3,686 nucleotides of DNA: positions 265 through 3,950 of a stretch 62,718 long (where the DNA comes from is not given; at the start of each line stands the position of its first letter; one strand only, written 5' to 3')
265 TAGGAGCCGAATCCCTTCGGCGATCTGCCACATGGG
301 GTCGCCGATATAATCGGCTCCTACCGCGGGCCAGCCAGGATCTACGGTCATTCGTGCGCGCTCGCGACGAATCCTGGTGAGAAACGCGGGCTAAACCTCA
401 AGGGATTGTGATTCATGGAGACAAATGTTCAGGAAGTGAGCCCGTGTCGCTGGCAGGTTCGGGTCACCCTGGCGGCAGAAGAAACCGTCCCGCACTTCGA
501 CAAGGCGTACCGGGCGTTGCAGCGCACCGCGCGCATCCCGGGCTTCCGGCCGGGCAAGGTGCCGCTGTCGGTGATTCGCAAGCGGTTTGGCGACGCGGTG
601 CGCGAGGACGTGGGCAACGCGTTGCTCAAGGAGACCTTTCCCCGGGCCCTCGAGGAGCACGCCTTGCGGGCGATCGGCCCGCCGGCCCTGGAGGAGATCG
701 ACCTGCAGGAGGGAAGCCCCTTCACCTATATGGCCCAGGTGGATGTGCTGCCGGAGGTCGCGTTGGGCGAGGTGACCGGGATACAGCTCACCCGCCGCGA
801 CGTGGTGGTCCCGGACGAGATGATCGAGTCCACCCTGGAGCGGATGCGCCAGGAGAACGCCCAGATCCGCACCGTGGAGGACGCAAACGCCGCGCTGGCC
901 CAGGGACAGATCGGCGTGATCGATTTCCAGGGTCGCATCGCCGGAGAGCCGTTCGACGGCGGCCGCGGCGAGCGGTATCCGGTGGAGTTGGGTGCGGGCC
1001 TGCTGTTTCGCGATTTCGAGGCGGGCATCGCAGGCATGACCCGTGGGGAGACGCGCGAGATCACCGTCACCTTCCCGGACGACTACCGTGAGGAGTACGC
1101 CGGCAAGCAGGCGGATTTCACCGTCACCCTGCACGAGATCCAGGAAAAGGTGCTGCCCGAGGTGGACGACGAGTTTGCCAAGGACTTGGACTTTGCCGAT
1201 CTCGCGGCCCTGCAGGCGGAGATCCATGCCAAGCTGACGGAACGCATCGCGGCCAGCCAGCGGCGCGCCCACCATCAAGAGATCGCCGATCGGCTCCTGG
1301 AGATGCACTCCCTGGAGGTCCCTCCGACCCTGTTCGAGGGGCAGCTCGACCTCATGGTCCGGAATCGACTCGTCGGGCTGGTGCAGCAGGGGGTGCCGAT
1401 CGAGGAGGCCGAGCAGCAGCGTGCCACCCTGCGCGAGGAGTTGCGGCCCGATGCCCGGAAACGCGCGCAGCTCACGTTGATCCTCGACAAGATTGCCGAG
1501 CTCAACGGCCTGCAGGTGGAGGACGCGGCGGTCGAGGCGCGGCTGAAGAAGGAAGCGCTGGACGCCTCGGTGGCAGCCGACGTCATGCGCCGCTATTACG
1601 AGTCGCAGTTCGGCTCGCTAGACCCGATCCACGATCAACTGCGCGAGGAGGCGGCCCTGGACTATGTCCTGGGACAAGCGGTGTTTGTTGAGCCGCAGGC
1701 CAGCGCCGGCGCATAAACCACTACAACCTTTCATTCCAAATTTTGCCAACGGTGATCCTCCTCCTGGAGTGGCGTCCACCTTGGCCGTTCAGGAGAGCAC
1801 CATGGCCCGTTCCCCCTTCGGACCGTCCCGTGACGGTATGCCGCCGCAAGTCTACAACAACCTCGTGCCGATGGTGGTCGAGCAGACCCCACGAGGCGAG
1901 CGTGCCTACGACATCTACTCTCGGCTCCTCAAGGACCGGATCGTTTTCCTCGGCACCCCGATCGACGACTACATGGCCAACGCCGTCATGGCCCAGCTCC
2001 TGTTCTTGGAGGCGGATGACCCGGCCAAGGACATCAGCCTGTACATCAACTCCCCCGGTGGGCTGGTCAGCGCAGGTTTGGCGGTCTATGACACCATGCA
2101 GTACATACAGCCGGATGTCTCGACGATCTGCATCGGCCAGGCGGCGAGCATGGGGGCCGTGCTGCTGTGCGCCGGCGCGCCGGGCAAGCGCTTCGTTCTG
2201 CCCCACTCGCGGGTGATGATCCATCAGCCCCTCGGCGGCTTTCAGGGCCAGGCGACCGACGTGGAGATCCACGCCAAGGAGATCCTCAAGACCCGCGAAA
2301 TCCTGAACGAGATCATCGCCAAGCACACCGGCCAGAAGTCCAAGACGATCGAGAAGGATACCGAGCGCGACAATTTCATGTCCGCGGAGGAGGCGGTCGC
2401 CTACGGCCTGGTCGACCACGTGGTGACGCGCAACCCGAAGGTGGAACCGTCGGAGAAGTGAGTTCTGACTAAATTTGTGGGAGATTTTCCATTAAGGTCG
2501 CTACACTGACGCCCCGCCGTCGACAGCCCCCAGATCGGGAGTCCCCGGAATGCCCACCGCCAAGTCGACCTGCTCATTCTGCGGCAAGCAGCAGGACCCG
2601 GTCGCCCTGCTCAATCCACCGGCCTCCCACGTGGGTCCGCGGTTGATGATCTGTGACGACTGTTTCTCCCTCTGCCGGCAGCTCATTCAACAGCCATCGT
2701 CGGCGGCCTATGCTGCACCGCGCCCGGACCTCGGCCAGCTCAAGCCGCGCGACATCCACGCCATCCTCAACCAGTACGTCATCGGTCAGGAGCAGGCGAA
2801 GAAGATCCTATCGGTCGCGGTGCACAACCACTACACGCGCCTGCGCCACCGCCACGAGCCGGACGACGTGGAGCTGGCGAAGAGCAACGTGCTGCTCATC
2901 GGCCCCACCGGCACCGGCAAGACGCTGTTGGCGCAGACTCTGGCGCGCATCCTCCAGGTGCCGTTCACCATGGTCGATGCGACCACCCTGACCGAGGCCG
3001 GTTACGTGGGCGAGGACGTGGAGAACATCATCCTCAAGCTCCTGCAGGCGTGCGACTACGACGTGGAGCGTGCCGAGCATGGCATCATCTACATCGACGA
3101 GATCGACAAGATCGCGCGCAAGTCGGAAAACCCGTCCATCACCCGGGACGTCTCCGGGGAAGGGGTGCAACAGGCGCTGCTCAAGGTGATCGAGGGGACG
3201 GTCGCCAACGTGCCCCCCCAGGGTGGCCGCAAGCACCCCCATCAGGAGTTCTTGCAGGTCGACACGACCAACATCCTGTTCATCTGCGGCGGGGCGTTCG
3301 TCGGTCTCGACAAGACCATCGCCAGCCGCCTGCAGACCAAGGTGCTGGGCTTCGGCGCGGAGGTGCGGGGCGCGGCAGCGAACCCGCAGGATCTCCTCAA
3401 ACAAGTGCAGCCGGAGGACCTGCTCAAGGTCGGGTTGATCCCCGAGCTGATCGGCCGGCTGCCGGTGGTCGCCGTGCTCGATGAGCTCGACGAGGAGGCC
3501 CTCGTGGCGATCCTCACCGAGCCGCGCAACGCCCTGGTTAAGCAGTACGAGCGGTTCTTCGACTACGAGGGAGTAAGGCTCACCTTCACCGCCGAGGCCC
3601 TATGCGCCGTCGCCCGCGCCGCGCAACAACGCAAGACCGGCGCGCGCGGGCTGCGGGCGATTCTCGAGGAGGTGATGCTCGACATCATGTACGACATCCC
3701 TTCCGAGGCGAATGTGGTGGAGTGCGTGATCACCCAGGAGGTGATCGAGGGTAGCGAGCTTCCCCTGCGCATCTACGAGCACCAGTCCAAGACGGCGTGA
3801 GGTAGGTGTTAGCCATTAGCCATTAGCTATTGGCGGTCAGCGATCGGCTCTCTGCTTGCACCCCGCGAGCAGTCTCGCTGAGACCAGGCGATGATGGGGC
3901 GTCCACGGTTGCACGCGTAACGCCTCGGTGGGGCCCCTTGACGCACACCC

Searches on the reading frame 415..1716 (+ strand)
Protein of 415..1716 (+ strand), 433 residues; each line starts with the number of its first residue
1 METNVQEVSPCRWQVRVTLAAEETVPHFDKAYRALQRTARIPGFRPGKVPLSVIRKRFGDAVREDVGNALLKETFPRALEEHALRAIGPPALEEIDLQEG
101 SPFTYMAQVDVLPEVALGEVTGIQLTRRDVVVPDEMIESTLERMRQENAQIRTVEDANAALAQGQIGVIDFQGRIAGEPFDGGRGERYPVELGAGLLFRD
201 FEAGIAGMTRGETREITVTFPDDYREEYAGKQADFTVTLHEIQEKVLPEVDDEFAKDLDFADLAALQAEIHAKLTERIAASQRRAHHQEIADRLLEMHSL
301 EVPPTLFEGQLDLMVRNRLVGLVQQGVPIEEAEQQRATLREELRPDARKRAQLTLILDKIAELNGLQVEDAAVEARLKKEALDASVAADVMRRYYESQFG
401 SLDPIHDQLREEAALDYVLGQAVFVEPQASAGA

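Call 12: search_protein_families(library=ncbifam, proteins=[window:415-1716:+], max_evalue=0.00001)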
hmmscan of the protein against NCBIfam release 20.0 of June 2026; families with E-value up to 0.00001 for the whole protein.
window:415-1716:+ (433 aa): 1 family
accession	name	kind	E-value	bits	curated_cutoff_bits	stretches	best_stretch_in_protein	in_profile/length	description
TIGR00115.1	tig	equivalog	1.5e-112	376.5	180.2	1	12-419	2-410/410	trigger factor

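Call 17: list_cluster_members(proteins=[window:415-1716:+, window:2550-3800:+, window:36104-36991:-, window:44489-45607:+, window:22424-23746:-, window:24081-25031:-, window:19131-20309:+, window:15812-16750:+, window:27358-29193:+, window:13341-14153:-])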
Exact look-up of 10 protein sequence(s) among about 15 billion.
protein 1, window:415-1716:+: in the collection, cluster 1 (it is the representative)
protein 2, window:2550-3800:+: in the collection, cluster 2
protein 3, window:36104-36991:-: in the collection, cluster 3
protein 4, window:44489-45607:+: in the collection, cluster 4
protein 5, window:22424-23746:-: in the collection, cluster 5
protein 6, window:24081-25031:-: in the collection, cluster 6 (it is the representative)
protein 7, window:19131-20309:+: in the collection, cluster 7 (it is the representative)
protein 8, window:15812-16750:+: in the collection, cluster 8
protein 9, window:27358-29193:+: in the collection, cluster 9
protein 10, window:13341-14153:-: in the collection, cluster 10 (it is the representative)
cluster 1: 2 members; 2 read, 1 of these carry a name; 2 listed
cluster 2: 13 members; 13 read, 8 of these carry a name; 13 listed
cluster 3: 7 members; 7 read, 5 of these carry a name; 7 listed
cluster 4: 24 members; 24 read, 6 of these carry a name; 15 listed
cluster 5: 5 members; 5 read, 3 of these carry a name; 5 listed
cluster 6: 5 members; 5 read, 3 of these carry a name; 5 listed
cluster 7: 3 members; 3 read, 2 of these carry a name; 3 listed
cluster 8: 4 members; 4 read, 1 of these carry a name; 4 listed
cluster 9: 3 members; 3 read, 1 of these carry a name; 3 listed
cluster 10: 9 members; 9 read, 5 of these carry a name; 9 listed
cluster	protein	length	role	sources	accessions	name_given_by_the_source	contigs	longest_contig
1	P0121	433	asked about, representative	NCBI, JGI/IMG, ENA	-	-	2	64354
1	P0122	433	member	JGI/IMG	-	trigger factor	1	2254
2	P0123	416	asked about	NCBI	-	-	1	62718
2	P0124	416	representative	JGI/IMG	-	ATP-dependent Clp protease ATP-binding subunit ClpX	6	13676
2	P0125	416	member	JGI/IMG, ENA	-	ATP-dependent Clp protease ATP-binding subunit ClpX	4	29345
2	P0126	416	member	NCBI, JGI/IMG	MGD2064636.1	MAG: ATP-dependent Clp protease ATP-binding subunit ClpX [Nitrospirota bacterium] | ATP-dependent Clp protease ATP-binding subunit ClpX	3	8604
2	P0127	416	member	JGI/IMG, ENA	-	ATP-dependent Clp protease ATP-binding subunit ClpX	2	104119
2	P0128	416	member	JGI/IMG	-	ATP-dependent Clp protease ATP-binding subunit ClpX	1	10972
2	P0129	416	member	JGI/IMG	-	ATP-dependent Clp protease ATP-binding subunit ClpX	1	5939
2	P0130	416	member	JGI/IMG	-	ATP-dependent Clp protease ATP-binding subunit ClpX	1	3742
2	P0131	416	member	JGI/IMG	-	ATP-dependent Clp protease ATP-binding subunit ClpX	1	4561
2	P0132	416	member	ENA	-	-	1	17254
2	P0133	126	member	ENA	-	-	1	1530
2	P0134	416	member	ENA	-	-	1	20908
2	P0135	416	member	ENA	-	-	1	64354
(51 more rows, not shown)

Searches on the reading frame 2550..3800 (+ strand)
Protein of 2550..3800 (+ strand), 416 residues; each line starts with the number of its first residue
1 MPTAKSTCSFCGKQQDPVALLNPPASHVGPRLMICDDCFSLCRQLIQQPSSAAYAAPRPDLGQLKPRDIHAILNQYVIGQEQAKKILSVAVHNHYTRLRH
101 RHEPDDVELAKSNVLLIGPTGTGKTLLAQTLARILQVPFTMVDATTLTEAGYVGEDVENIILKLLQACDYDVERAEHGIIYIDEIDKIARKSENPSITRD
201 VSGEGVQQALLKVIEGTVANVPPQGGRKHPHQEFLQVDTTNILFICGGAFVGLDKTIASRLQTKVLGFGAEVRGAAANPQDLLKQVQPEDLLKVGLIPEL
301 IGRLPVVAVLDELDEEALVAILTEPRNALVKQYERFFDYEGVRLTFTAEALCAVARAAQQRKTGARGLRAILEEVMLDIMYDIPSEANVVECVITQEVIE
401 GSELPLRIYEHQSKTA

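Call 12: search_protein_families(library=ncbifam, proteins=[window:2550-3800:+], max_evalue=0.00001)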
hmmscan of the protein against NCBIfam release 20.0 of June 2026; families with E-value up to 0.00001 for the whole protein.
window:2550-3800:+ (416 aa): 18 families
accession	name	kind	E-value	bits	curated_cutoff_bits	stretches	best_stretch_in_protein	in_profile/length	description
NF003745.1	PRK05342.1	equivalog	1e-188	627.4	359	1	5-414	5-414/418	ATP-dependent Clp protease ATP-binding subunit ClpX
TIGR00382.1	clpX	equivalog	7.8e-185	614.7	370.75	1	6-405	9-411/414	ATP-dependent protease ATP-binding subunit ClpX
TIGR00390.1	hslU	equivalog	4.6e-62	210.4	362.45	3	65-166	2-102/441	ATP-dependent protease ATPase subunit HslU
TIGR02639.1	ClpA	equivalog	3.9e-11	41.9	993.15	1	67-149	449-525/734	ATP-dependent Clp protease ATP-binding subunit ClpA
TIGR01243.1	CDC48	subfamily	6.5e-10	38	802.65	1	113-208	214-301/733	CDC48 family AAA ATPase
TIGR03345.1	VI_ClpV1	equivalog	1.5e-09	36.7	884.95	0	277-378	734-829/852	type VI secretion system ATPase TssH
NF003069.1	PRK03992.1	subfamily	2.6e-09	36.7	500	1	112-196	166-244/379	proteasome-activating nucleotidase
TIGR01242.2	TIGR01242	subfamily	3.7e-09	36.1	500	1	113-211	150-239/362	proteasome-activating nucleotidase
NF041006.2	cell_div_CdvC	equivalog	1.1e-08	34.4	650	1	104-189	126-211/370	cell division protein CdvC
NF003229.0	PRK04195.1-5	equivalog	3.1e-08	32.7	280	1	77-198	19-118/413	replication factor C large subunit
TIGR03346.1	chaperone_ClpB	equivalog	3.2e-08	32.4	1232.1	0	71-135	561-619/853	ATP-dependent chaperone ClpB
NF008004.0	PRK10733.1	equivalog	4.3e-08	31.6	1008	1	77-192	154-260/644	ATP-dependent zinc metalloprotease FtsH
NF047748.1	PrtsmActNtasePan1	equivalog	7.6e-08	31.8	750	1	110-201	181-266/405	proteasome-activating nucleotidase Pan1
TIGR01241.2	FtsH_fam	equivalog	8.5e-08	31.4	600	1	114-192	198-270/598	ATP-dependent zinc metalloprotease FtsH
NF047747.1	PrtsmActNtasePan2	equivalog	1.9e-07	30.7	700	1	111-201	185-269/397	proteasome-activating nucleotidase Pan2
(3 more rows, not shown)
